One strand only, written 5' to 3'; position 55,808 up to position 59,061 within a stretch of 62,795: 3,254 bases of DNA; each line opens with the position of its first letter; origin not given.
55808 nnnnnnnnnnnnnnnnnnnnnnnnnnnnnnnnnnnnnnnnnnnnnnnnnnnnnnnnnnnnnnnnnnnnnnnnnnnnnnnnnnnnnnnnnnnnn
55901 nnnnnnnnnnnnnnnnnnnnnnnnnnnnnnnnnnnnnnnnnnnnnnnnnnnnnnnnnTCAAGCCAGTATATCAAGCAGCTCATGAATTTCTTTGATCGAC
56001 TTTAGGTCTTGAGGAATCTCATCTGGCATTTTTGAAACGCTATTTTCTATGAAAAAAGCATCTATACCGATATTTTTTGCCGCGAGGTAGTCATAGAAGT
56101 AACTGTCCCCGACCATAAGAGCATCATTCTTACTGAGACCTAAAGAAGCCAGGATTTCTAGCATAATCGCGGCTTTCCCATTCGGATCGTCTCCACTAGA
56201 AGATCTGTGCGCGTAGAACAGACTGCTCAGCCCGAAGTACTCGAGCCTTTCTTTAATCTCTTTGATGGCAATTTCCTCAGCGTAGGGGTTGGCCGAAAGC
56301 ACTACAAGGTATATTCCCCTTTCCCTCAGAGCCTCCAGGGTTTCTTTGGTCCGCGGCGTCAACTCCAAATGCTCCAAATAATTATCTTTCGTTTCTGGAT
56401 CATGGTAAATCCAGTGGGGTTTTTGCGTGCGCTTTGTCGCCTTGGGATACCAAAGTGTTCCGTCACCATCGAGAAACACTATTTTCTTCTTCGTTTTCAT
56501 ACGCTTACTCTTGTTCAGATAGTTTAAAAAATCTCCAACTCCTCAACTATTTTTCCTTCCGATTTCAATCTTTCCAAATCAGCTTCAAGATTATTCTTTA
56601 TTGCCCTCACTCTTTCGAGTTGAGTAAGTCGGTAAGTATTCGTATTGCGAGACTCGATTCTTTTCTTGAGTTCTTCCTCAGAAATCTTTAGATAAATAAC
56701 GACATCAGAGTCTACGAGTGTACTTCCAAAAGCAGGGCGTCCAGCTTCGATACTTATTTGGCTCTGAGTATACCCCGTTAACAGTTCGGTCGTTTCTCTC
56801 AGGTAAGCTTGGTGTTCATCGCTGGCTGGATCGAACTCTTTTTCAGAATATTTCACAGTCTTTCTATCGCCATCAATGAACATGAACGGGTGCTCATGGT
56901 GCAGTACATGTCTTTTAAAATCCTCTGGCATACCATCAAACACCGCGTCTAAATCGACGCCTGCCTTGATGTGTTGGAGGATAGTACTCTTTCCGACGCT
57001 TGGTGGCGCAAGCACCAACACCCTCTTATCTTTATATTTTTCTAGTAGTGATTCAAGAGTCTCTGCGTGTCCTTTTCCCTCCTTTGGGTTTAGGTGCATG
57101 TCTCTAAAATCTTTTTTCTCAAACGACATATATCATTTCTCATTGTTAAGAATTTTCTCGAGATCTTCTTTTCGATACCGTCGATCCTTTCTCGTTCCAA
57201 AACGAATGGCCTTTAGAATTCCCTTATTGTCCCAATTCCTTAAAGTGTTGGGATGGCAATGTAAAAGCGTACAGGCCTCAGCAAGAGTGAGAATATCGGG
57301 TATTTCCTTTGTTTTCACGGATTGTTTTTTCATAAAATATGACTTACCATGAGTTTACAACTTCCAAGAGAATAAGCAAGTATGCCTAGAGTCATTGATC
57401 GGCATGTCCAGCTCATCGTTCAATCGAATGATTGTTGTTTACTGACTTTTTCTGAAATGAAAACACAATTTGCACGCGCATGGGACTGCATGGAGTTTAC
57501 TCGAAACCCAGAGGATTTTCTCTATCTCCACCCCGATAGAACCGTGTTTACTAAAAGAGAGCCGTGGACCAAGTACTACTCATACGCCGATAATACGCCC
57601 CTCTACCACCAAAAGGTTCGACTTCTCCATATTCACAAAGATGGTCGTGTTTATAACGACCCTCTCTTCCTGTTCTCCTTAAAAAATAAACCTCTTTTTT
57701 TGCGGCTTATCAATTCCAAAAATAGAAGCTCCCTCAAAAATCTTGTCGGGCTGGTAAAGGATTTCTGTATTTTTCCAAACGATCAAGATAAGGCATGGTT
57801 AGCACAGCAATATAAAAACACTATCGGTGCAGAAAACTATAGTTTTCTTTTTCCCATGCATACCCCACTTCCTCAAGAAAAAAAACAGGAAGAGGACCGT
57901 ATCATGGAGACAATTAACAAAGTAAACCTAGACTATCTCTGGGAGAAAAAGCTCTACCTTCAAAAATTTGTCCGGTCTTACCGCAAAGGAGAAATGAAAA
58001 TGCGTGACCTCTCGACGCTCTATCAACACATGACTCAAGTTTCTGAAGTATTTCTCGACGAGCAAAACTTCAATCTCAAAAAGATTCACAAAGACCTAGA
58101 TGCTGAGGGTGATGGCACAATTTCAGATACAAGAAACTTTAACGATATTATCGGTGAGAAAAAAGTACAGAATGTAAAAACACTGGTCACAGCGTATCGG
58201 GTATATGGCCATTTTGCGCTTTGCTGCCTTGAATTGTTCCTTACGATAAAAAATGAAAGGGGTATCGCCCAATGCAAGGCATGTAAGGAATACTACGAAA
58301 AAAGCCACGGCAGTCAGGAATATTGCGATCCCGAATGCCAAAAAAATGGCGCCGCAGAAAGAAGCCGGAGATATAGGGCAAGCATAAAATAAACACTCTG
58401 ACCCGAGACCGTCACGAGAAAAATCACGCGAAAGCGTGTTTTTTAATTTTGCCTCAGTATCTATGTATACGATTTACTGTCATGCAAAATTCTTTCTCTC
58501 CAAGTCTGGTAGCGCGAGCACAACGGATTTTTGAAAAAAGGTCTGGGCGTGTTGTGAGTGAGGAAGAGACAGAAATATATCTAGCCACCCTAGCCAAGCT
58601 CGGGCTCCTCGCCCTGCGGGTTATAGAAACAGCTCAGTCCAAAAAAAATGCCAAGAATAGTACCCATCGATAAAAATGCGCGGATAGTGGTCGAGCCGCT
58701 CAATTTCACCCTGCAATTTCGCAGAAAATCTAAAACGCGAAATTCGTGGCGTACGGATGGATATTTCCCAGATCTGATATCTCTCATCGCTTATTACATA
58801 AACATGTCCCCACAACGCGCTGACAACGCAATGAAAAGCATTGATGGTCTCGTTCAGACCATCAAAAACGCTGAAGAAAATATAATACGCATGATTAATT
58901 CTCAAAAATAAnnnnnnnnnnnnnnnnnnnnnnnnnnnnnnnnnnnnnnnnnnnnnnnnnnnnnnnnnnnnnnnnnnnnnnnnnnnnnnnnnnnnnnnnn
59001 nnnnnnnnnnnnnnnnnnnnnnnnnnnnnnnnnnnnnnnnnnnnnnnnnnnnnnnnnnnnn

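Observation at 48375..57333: Seven-gene co-directional operon of nucleotide-acting enzymes, an HNH nuclease and two unrecognisable proteins on a tRNA-integrated island: candidate undescribed defence or toxin system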

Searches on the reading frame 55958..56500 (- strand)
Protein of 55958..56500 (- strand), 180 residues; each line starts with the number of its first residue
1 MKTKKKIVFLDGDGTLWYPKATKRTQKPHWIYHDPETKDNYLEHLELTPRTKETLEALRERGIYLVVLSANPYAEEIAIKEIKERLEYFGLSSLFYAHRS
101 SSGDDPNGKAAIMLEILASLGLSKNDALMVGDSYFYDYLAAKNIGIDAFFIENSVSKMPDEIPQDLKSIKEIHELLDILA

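Call 4: search_protein_families(library=pfam, proteins=[window:55958-56500:-], max_evalue=0.1)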
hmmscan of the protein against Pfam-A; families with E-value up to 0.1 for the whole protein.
window:55958-56500:- (180 aa): 8 families
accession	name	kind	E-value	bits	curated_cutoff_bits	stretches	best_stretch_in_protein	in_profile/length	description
PF00702.32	Hydrolase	-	8.2e-14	52.9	26.4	1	36-145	88-191/191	haloacid dehalogenase-like hydrolase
PF13419.12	HAD_2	-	1.5e-12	48.4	23.8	1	36-149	70-176/178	Haloacid dehalogenase-like hydrolase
PF13242.12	Hydrolase_like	-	1.6e-06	28.4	22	1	111-158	8-55/75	HAD-hyrolase-like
PF12689.13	Acid_PPase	-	0.00024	21.4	27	1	6-70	4-69/169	Acid Phosphatase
PF12710.13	HAD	-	0.0067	17.3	27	1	47-134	86-182/189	haloacid dehalogenase-like hydrolase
PF13344.12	Hydrolase_6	-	0.0071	16.8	27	0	8-76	1-44/101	Haloacid dehalogenase-like hydrolase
PF08282.18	Hydrolase_3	-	0.029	14.6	20.9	0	46-75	15-44/255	haloacid dehalogenase-like hydrolase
PF04343.18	DUF488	-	0.056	14.5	22.2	1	16-61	48-95/121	Domain of unknown function DUF488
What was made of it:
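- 55958..56500 (-): Module A: 180-aa HAD phosphatase (DxDxT at residues 11-15), small-cap IIIA-like. Pfam Hydrolase E 8e-14 and HAD_2 E 1.5e-12 (call 4).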

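Call 5: search_protein_families(library=padloc, proteins=[window:55958-56500:-], max_evalue=0.1)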
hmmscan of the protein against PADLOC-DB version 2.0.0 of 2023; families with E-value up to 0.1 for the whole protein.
window:55958-56500:- (180 aa): 1 family
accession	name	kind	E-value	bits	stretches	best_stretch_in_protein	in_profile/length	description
PDLC03008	Hydrolase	-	0.00046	17.8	0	108-155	180-227/288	-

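Call 6: search_protein_families(library=ncbifam, proteins=[window:55958-56500:-], max_evalue=0.1)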
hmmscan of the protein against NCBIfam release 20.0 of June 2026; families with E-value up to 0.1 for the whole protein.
window:55958-56500:- (180 aa): 28 families (the best 25 are shown)
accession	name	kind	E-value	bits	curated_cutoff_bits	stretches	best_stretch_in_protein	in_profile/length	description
TIGR02253.1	CTE7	subfamily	1.7e-09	37.8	169.75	1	24-175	71-220/221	TIGR02253 family HAD-type hydrolase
TIGR01662.1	HAD-SF-IIIA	subfamily_domain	2.4e-09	37.4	44.6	1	6-152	1-139/141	HAD-IIIA family hydrolase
TIGR01668.1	YqeG_hyp_ppase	hypoth_equivalog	7.6e-09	35.3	89.1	1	42-155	39-139/170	YqeG family HAD IIIA-type phosphatase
NF053830.1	RUBPPhHalo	equivalog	1.8e-08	34.3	330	1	39-178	96-230/234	ribulose-1,5-bisphosphate 5-phosphatase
NF009695.0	PRK13222.1-2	equivalog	4e-08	33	225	1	38-151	86-193/226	phosphoglycolate phosphatase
TIGR02254.1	YjjG_YfnB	equivalog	5.2e-08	32.6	159.9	1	110-179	155-223/223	YjjG family noncanonical pyrimidine nucleotidase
TIGR01681.1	HAD-SF-IIIC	subfamily_domain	3.2e-07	31.2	35.75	1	6-98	1-76/132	HAD-IIIC family phosphatase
TIGR01656.1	Histidinol-ppas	subfamily_domain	2.5e-06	27.4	84.15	1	7-149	2-143/149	histidinol-phosphate phosphatase domain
TIGR01685.1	MDP-1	equivalog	3.3e-06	27.3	53.75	1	6-77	3-79/174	magnesium-dependent phosphatase-1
TIGR01457.1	HAD-SF-IIA-hyp2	hypoth_equivalog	6.8e-06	25.8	247.65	1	109-158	180-229/249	TIGR01457 family HAD-type hydrolase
TIGR02252.1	DREG-2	subfamily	8e-06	25.7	155.2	1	46-149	105-202/203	HAD hydrolase, REG-2-like, family IA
NF005264.0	PRK06769.1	equivalog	1.6e-05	24.7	217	1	40-149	22-134/175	HAD-IIIA family hydrolase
TIGR00099.1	Cof-subfamily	subfamily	4.4e-05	23.2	137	1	7-81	1-51/256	Cof-type HAD-IIB family hydrolase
NF009804.0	PRK13288.1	equivalog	0.00012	21.6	218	1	49-151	85-181/215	pyrophosphatase PpaX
NF009697.0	PRK13222.1-4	equivalog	0.00014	21.3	327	1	46-147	94-189/232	phosphoglycolate phosphatase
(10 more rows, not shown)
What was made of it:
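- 55958..56500 (-): HAD-IIIA E 2.4e-9 (call 6).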

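Call 7: search_protein_families(library=phrogs, proteins=[window:55958-56500:-], max_evalue=0.1)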
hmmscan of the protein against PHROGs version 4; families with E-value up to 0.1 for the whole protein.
window:55958-56500:- (180 aa): 5 families
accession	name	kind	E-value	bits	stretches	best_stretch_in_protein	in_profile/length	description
phrog_8468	-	other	0.00017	22.4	1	37-173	84-214/221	HAD-superfamily hydrolase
phrog_16932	-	unknown function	0.00055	19.9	1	8-174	5-169/480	-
phrog_415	-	other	0.018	15.7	1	1-117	17-134/218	polynucleotide kinase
phrog_1238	-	moron, auxiliary metabolic gene and host takeover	0.039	14.6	1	3-87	20-84/155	phosphoheptose isomerase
phrog_1818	-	unknown function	0.1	13.3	0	2-70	2-62/161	-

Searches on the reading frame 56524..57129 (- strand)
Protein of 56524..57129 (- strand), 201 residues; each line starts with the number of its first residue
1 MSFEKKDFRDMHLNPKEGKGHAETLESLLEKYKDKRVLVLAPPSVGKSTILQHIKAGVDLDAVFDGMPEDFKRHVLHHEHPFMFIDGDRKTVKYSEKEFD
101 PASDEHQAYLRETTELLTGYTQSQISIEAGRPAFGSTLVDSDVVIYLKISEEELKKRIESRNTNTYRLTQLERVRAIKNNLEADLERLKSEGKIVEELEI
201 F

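Call 4: search_protein_families(library=pfam, proteins=[window:56524-57129:-], max_evalue=0.1)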
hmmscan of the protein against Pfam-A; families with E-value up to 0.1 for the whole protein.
window:56524-57129:- (201 aa): 8 families
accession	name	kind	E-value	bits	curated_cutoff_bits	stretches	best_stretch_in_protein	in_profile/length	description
PF13238.12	AAA_18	-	2.6e-06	28.3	29.4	1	37-171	1-121/128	AAA domain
PF01712.25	dNK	-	0.00036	20.8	27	1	139-197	121-179/203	Deoxynucleoside kinase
PF13207.12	AAA_17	-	0.0044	17.7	27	1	42-166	3-127/136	AAA domain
PF13191.12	AAA_16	-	0.011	16.7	32.6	1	23-96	10-83/167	AAA ATPase domain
PF03796.21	DnaB_C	-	0.011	15.5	27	0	114-165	10-60/255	DnaB-like helicase C terminal domain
PF00465.25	Fe-ADH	-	0.073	13.1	31.3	0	18-74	7-67/168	Iron-containing alcohol dehydrogenase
PF02055.22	Glyco_hydro_30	-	0.091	12.2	23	0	69-148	241-328/348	Glycosyl hydrolase family 30 TIM-barrel domain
PF20720.3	nSTAND3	-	0.094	12.8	27.2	0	32-86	14-72/155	Novel STAND NTPase 3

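Call 5: search_protein_families(library=padloc, proteins=[window:56524-57129:-], max_evalue=0.1)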
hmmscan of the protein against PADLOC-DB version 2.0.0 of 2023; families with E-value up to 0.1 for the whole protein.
window:56524-57129:- (201 aa): 3 families
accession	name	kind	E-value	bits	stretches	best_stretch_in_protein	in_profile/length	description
PDLC02911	VakA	-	3.6e-06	25.6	1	135-185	86-131/163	-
PDLC04690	PDC-M51B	-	0.00042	18.1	1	135-172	107-144/191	-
PDLC04140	mad8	-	0.00088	16.9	1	33-183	26-135/314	mads_8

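Call 6: search_protein_families(library=ncbifam, proteins=[window:56524-57129:-], max_evalue=0.1)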
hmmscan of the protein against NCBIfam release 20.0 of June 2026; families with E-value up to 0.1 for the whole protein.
window:56524-57129:- (201 aa): 9 families
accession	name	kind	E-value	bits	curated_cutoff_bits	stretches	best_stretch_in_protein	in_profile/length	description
TIGR01351.1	adk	subfamily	0.00023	20.9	168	1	136-164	102-130/212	adenylate kinase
NF011103.0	PRK14530.1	equivalog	0.0016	18.1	294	1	34-162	3-127/215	adenylate kinase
NF001381.0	PRK00279.1-3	equivalog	0.0089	15.8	187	0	117-168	83-134/188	adenylate kinase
TIGR01359.1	UMP_CMP_kin_fam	subfamily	0.02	14.8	207.6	0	136-167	101-132/185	UMP-CMP kinase family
TIGR03263.1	guanyl_kin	equivalog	0.025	14.2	160.45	0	143-181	114-152/180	guanylate kinase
NF041509.1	paralog_Rho2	exception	0.038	13.3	628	1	33-58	114-139/360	transcription termination factor Rho, short form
TIGR01360.1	aden_kin_iso1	equivalog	0.048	13.3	284.1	0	133-182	99-146/188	adenylate kinase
TIGR00231.1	small_GTP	domain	0.068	12.9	42.5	0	33-55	2-24/164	GTP-binding protein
NF010534.0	PRK13923.1-2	equivalog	0.069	13.1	345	0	128-197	101-170/212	putative spore coat protein regulator protein YlbO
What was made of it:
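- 56524..57129 (-): Module A: 201-aa P-loop kinase-like protein (Walker A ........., residues 41-49). Sub-threshold hits to AAA_18 (E 2.6e-6), dNK and adenylate kinase models (calls 4, 6).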

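Call 7: search_protein_families(library=phrogs, proteins=[window:56524-57129:-], max_evalue=0.1)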
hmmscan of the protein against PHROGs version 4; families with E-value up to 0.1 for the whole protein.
window:56524-57129:- (201 aa): 3 families
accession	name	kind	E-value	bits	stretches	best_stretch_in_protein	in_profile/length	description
phrog_1815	-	other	0.0096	17.2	1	35-184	4-158/197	guanylate kinase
phrog_800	-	head and packaging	0.03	13.9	1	33-170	31-167/511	terminase small subunit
phrog_761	-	other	0.057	14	0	141-174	135-173/362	thymidylate kinase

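Call 43: search_solved_structures(query=A3, max_evalue=10, show_alignments=1)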
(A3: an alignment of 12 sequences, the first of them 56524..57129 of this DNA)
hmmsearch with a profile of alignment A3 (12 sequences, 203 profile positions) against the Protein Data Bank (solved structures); distinct sequences matched with E-value up to 10: 31.
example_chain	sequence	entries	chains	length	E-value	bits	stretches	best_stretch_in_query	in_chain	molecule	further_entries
1ve3_A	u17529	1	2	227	8.2e-05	25.4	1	13-102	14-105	hypothetical protein PH0226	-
6c2u_A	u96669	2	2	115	0.043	16.5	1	6-58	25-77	phosphate-loop protein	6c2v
7oqh_A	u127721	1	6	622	0.075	15.7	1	24-60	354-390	Transcription termination factor Rho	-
2ar7_A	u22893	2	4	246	0.16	14.7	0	38-59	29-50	Adenylate kinase 4 | adenylate kinase 4, AK4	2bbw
3ndp_A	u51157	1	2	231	0.18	14.5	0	38-60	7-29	Adenylate kinase isoenzyme 4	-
3l0o_A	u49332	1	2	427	0.26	14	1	35-60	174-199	Transcription termination factor rho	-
2cdn_A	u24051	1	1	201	0.28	13.8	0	32-52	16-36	ADENYLATE KINASE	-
8hsj_A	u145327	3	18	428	0.32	13.6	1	29-60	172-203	Transcription termination factor Rho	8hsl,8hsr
8q3q_a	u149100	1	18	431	0.38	13.4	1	12-60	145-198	Transcription termination factor Rho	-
1mky_A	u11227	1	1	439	0.39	13.4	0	39-56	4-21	Probable GTP-binding protein engA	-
3lrp_A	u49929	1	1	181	0.45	13.2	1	29-59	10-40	ADP-ribosylation factor 1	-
8pex_A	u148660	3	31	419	0.55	12.9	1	35-60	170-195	Transcription termination factor Rho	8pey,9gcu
3cnl_A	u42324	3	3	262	0.59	12.8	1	36-57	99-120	Putative uncharacterized protein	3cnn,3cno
1pv4_A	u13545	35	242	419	0.66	12.6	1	35-60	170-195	Transcription termination factor rho | Rho transcription termination factor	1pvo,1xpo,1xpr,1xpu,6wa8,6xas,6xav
9ff7_A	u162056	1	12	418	0.66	12.6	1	35-60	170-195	Transcription termination factor Rho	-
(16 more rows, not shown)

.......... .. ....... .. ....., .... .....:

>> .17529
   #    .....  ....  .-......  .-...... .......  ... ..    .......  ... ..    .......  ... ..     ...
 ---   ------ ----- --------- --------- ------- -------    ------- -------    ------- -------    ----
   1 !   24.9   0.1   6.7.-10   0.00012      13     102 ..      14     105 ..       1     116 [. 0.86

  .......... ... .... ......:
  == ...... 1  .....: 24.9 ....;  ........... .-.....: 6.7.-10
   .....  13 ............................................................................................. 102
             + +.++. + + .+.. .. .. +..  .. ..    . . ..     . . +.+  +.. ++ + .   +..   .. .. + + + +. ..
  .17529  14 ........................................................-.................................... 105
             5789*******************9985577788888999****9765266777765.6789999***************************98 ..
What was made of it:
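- Tried and rejected: 201-aa protein as methyltransferase: its best PDB profile hit was a SAM methyltransferase (1ve3, E 8e-5) over the β1-Gly-loop region (call 43).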

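Call 106: search_dna_similar(query=window:56524-57129:-, collection=phages, mode=protein, max_rows=10, max_evalue=0.01)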
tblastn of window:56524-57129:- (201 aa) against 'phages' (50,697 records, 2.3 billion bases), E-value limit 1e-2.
No match.
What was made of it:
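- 56524..57129 (-): No phage relative (call 106).
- The 201-aa protein has no phage relative (call 106).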

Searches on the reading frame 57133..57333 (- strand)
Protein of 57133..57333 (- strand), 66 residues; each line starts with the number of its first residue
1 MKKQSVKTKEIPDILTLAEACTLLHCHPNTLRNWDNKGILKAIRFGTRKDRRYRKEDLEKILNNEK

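Call 4: search_protein_families(library=pfam, proteins=[window:57133-57333:-], max_evalue=0.1)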
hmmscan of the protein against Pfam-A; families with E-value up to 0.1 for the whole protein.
window:57133-57333:- (66 aa): 6 families
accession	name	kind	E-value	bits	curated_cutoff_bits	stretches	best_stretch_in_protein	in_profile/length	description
PF12728.13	HTH_17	-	1.1e-11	45.2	27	1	15-64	2-49/51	Helix-turn-helix domain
PF13411.12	MerR_1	-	2.7e-08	34.2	21.6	1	16-61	2-46/69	MerR HTH family regulatory protein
PF00376.29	MerR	-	1.1e-05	25.5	28.2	1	17-45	2-30/38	MerR family regulatory protein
PF13556.12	HTH_30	-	0.017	15.3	27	1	17-33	15-31/59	PucR C-terminal helix-turn-helix domain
PF13384.12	HTH_23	-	0.023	14.9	24.6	1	15-34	18-37/50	Homeodomain-like domain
PF20038.5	HTH_59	-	0.036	14.5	27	1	10-37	3-32/66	Helix-turn-helix domain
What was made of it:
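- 57133..57333 (-): 66-aa HTH_17/MerR-excisionase-type protein, the first gene of the cargo transcription unit. A regulator or recombination directionality factor of the element, not tied to the triad. Pfam HTH_17 E 1e-11 (call 4).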

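Call 5: search_protein_families(library=padloc, proteins=[window:57133-57333:-], max_evalue=0.1)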
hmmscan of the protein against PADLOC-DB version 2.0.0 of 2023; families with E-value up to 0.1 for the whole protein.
window:57133-57333:- (66 aa): 1 family
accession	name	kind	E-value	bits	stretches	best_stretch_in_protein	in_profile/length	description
PDLC04133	mad1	-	6.3e-09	34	1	15-63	6-52/60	mads_1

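Call 6: search_protein_families(library=ncbifam, proteins=[window:57133-57333:-], max_evalue=0.1)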
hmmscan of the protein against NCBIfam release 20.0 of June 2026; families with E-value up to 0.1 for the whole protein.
window:57133-57333:- (66 aa): 6 families
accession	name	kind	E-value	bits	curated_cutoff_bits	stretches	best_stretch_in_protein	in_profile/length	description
NF047375.1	HeatShock_HspR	equivalog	5.8e-07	29.4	105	1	14-61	3-49/92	heat shock protein transcriptional repressor HspR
NF033787.1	HTH_BldC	subfamily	2.5e-06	27.3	77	1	14-62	2-49/49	BldC family transcriptional regulator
TIGR01764.1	excise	domain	1.2e-05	25.6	28.8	1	15-60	2-45/49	excisionase family DNA-binding protein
NF033518.0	transpos_IS607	equivalog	9.2e-05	22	110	1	19-65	2-47/187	IS607 family transposase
NF047377.1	heat_HspR_dupli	exception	0.00016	21.2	300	1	18-61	9-51/214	heat shock protein transcriptional repressor HspR, fused homodimer type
NF047737.1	antiphage_MADS1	equivalog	0.0068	16.6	80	1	13-60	2-47/49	methylation-associated defense system helix-turn-helix domain-containing protein MAD1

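Call 7: search_protein_families(library=phrogs, proteins=[window:57133-57333:-], max_evalue=0.1)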
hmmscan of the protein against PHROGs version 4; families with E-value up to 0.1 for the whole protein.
window:57133-57333:- (66 aa): 16 families
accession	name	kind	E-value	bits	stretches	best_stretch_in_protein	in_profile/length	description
phrog_66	-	integration and excision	6.4e-08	33.7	1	3-65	82-143/412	excisionase and transcriptional regulator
phrog_2907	-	integration and excision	4.9e-06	27.9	1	13-56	5-49/117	excisionase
phrog_10045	-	DNA, RNA and nucleotide metabolism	2.2e-05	25.2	1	2-48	8-55/74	HTH DNA binding protein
phrog_6620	-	integration and excision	4.2e-05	24.2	1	15-64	2-51/201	transposase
phrog_20793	-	unknown function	0.00011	23.3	1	7-63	3-56/86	-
phrog_2474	-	transcription regulation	0.00013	22.8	1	1-61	34-95/118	MerR-like transcriptional regulator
phrog_668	-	DNA, RNA and nucleotide metabolism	0.00021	22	1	6-64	55-112/181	HTH DNA binding protein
phrog_11671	-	unknown function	0.00057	21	1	15-61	8-54/146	-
phrog_4745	-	DNA, RNA and nucleotide metabolism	0.00089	20.1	1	7-60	24-82/107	DNA binding protein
phrog_57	-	head and packaging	0.0035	18.2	1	12-62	10-59/199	terminase small subunit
phrog_7735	-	integration and excision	0.0046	18.3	1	14-64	5-52/99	excisionase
phrog_1729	-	unknown function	0.0072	17.4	1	15-63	93-139/142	-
phrog_28156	-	unknown function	0.0074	17.3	1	13-60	8-54/156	-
phrog_2655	-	integration and excision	0.012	16.2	1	7-45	107-138/181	excisionase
phrog_4691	-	integration and excision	0.016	16.3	1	13-60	17-63/78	excisionase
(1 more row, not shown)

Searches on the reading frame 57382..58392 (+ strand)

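Call 4: search_protein_families(library=pfam, proteins=[window:57382-58392:+], max_evalue=0.1)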
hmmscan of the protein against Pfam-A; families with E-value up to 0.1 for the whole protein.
window:57382-58392:+ (336 aa): 3 families
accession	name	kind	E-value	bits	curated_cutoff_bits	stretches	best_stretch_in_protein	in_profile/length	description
PF01155.25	HypA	-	0.012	16.1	28.9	1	257-322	33-95/112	Hydrogenase/urease nickel incorporation, metallochaperone, hypA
PF05766.18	NinG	-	0.018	15.3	25.4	1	297-327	8-38/193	Bacteriophage Lambda NinG protein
PF23475.1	zf-Tbcl_FmdE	-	0.032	14.2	23.2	1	291-311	3-23/35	FmdE treble clef zinc finger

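Call 5: search_protein_families(library=padloc, proteins=[window:57382-58392:+], max_evalue=0.1)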
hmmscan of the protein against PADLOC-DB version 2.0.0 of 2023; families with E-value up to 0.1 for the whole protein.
window:57382-58392:+ (336 aa): 0 families

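Call 6: search_protein_families(library=ncbifam, proteins=[window:57382-58392:+], max_evalue=0.1)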
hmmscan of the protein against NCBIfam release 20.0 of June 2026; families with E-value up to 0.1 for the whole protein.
window:57382-58392:+ (336 aa): 2 families
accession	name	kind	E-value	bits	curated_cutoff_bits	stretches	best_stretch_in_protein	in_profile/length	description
TIGR00100.1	hypA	equivalog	0.0025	17.9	88.1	1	257-321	33-95/116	hydrogenase maturation nickel metallochaperone HypA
NF001839.0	PRK00564.1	equivalog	0.039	14.2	112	1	257-320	33-95/117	hydrogenase/urease nickel incorporation protein HypA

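Call 7: search_protein_families(library=phrogs, proteins=[window:57382-58392:+], max_evalue=0.1)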
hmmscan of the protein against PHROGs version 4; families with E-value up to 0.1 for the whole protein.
window:57382-58392:+ (336 aa): 3 families
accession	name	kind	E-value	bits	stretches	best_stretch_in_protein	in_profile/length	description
phrog_12986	-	unknown function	0.0041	18.3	1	296-332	7-43/130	-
phrog_1271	-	DNA, RNA and nucleotide metabolism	0.011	16.1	1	294-327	211-246/361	HNH endonuclease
phrog_1333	-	unknown function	0.033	15.3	1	295-333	100-138/166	-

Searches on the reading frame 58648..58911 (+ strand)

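Call 6: search_protein_families(library=ncbifam, proteins=[window:58648-58911:+], max_evalue=0.1)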
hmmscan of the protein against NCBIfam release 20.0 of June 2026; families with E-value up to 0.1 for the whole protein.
window:58648-58911:+ (87 aa): 0 families

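Call 7: search_protein_families(library=phrogs, proteins=[window:58648-58911:+], max_evalue=0.1)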
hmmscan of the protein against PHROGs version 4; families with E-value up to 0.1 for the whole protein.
window:58648-58911:+ (87 aa): 2 families
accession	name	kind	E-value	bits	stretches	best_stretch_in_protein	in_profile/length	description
phrog_154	-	DNA, RNA and nucleotide metabolism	1.8e-07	32.2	1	5-86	8-92/112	replication initiation protein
phrog_14203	-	unknown function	0.023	15.9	1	20-75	23-78/104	-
